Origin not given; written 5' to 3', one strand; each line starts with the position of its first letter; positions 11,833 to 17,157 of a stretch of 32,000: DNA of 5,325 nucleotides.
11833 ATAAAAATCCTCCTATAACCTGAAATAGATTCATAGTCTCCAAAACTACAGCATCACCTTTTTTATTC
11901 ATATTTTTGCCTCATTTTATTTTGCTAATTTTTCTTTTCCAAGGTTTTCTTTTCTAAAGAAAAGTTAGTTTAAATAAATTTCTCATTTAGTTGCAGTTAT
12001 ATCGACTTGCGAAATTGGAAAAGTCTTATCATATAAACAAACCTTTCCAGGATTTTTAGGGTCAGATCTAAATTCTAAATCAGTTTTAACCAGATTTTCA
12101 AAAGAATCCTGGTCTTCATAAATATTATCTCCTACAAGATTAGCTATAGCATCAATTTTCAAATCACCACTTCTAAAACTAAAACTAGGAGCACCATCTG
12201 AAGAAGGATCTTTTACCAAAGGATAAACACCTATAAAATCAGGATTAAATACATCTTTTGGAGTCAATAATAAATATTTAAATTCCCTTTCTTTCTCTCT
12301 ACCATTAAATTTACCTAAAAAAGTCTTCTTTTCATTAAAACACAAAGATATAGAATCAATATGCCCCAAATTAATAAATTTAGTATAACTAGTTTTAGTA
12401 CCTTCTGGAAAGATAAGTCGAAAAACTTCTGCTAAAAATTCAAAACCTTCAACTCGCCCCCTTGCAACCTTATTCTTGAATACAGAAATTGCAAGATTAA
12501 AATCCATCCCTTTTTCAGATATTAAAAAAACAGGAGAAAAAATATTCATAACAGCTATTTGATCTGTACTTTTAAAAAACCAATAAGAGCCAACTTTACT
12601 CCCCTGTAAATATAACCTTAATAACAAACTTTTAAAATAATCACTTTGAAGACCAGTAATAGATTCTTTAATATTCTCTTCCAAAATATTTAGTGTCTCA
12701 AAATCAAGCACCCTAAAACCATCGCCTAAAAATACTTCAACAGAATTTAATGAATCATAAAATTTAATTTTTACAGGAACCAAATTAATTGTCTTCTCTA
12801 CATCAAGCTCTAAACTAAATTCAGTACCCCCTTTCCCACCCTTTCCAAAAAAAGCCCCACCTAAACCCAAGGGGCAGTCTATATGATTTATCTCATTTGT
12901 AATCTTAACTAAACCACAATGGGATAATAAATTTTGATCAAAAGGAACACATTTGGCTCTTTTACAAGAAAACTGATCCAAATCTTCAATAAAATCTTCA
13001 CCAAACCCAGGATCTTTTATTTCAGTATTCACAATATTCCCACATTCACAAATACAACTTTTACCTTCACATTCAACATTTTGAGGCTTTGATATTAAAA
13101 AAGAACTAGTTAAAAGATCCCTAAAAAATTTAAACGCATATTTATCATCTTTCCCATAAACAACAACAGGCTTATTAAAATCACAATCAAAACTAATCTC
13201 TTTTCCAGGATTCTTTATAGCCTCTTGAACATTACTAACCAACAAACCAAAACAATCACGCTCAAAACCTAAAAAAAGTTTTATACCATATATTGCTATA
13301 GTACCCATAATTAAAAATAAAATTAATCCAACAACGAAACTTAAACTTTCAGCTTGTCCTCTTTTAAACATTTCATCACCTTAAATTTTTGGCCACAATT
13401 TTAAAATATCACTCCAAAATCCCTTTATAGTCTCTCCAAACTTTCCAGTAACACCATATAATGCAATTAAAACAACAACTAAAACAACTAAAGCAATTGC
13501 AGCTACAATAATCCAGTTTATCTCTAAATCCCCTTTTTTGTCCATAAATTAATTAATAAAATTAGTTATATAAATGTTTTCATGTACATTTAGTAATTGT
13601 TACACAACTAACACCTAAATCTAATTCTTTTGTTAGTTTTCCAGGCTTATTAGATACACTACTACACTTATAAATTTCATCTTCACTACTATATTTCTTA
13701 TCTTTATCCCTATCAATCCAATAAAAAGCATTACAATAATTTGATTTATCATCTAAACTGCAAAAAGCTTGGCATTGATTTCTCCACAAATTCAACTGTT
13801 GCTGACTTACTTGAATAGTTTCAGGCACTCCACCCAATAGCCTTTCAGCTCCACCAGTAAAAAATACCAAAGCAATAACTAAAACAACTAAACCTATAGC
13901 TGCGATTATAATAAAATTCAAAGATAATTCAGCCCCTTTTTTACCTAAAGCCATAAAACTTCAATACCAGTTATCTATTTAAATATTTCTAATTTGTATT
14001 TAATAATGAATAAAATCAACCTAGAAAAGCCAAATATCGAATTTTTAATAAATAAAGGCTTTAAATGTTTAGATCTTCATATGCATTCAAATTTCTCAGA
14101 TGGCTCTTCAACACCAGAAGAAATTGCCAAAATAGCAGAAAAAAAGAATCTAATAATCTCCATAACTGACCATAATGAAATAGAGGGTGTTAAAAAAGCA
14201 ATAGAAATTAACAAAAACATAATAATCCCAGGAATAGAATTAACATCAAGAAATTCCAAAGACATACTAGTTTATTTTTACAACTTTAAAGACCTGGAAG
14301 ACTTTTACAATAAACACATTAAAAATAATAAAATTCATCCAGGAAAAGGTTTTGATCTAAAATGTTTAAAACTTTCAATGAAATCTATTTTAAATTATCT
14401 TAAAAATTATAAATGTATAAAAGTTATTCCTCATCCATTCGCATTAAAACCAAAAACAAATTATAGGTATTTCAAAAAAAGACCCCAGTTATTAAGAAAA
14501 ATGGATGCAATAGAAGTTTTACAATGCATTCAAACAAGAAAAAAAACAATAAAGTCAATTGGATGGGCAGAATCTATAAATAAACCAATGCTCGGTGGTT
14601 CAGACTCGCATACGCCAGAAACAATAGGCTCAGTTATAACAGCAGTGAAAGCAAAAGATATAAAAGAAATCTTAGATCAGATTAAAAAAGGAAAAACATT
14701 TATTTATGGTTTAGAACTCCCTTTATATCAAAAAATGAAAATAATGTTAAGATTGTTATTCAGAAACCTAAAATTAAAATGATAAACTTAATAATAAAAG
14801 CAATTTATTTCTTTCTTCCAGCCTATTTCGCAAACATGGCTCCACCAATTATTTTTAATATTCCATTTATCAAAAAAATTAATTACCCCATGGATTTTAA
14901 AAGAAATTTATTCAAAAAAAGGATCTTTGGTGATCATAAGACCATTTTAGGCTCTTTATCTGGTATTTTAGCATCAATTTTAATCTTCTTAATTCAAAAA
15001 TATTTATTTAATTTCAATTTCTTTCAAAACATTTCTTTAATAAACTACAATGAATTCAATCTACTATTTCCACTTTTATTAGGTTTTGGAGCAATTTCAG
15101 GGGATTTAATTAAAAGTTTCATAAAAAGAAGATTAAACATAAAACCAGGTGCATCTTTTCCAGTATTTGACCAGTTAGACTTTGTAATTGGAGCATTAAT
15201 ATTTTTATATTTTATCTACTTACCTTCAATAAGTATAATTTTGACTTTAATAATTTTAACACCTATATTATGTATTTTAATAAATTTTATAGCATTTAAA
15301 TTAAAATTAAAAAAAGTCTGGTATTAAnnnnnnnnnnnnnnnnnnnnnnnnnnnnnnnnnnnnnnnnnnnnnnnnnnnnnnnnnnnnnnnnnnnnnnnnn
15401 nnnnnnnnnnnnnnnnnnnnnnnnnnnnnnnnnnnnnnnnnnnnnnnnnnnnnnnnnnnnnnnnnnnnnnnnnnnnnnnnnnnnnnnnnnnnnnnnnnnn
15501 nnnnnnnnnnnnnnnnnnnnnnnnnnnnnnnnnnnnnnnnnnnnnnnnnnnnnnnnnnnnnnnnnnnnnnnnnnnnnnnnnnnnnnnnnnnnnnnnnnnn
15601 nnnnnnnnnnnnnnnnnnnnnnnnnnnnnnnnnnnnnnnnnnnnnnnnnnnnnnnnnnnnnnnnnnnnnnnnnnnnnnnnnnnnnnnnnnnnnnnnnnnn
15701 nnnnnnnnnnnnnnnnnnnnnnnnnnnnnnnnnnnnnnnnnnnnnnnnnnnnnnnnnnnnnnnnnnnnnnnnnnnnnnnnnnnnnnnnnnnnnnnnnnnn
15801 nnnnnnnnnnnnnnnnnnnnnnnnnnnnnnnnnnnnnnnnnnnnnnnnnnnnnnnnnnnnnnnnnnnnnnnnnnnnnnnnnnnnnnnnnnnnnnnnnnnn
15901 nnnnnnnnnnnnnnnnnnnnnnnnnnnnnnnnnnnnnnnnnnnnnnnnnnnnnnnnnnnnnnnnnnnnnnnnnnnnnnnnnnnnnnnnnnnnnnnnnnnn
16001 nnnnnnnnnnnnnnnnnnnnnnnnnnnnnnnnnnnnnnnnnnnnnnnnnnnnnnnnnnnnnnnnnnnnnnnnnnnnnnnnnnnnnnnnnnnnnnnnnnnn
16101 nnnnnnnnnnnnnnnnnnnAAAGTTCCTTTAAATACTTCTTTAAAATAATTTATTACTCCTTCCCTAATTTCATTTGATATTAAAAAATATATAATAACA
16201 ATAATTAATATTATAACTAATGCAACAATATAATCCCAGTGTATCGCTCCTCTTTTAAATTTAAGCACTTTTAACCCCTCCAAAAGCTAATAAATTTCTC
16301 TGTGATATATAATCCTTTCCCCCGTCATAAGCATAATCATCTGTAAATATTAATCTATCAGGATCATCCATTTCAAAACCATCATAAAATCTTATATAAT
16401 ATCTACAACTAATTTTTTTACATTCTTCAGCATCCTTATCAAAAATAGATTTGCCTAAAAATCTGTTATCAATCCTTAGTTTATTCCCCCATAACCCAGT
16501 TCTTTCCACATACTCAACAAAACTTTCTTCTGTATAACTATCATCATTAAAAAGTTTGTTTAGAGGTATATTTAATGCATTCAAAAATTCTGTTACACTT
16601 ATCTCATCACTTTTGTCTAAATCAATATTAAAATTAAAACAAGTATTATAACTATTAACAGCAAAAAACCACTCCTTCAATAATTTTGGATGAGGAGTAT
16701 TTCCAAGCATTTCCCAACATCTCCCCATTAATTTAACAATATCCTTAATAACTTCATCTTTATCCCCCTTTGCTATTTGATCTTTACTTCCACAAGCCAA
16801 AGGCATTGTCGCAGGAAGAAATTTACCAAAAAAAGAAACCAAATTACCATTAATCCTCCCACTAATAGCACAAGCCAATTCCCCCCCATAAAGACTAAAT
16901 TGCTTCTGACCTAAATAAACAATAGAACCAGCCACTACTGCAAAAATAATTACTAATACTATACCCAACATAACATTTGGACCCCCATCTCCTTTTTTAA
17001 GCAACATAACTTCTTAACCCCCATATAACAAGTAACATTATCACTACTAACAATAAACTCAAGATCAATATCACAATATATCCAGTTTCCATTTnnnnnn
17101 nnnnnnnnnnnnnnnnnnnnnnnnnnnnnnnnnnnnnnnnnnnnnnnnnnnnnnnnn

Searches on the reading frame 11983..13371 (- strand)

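Call 9: search_protein_families(library=pfam, proteins=[window:11983-13371:-], max_evalue=0.01)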
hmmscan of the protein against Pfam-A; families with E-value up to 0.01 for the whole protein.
window:11983-13371:- (462 aa): 0 families

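Call 66: search_protein_families(library=pfam, proteins=[window:11983-13371:-], max_evalue=10)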
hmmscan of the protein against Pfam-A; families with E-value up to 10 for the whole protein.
window:11983-13371:- (462 aa): 1 family
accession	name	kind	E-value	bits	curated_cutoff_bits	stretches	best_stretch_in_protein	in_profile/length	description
PF23244.1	VWF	-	3.4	7.8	27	0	105-114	15-24/28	Von Willebrand factor-like domain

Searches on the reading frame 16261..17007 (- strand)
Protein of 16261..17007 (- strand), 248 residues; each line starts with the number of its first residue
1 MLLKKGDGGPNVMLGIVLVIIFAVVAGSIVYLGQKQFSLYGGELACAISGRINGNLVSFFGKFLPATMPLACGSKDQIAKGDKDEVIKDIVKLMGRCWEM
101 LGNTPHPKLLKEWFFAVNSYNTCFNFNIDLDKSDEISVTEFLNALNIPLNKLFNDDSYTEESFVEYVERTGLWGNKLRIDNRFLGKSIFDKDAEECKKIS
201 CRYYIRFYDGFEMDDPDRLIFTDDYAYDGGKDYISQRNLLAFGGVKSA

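Call 9: search_protein_families(library=pfam, proteins=[window:16261-17007:-], max_evalue=0.01)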
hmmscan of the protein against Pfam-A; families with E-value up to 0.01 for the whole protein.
window:16261-17007:- (248 aa): 0 families

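Call 35: search_protein_families(library=ncbifam, proteins=[window:16261-17007:-], max_evalue=0.01)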
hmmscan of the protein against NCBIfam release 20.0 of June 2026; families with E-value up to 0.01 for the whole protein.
window:16261-17007:- (248 aa): 0 families

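Call 66: search_protein_families(library=pfam, proteins=[window:16261-17007:-], max_evalue=10)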
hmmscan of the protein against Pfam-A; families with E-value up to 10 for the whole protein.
window:16261-17007:- (248 aa): 2 families
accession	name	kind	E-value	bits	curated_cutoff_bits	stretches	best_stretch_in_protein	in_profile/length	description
PF09711.16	Cas_Csn2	-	0.054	13.6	23.7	1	121-151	74-104/181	CRISPR-associated protein (Cas_Csn2)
PF21450.3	RIF2_lid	-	0.22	12.2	27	1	118-160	24-64/85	RIF2, AAA+ lid domain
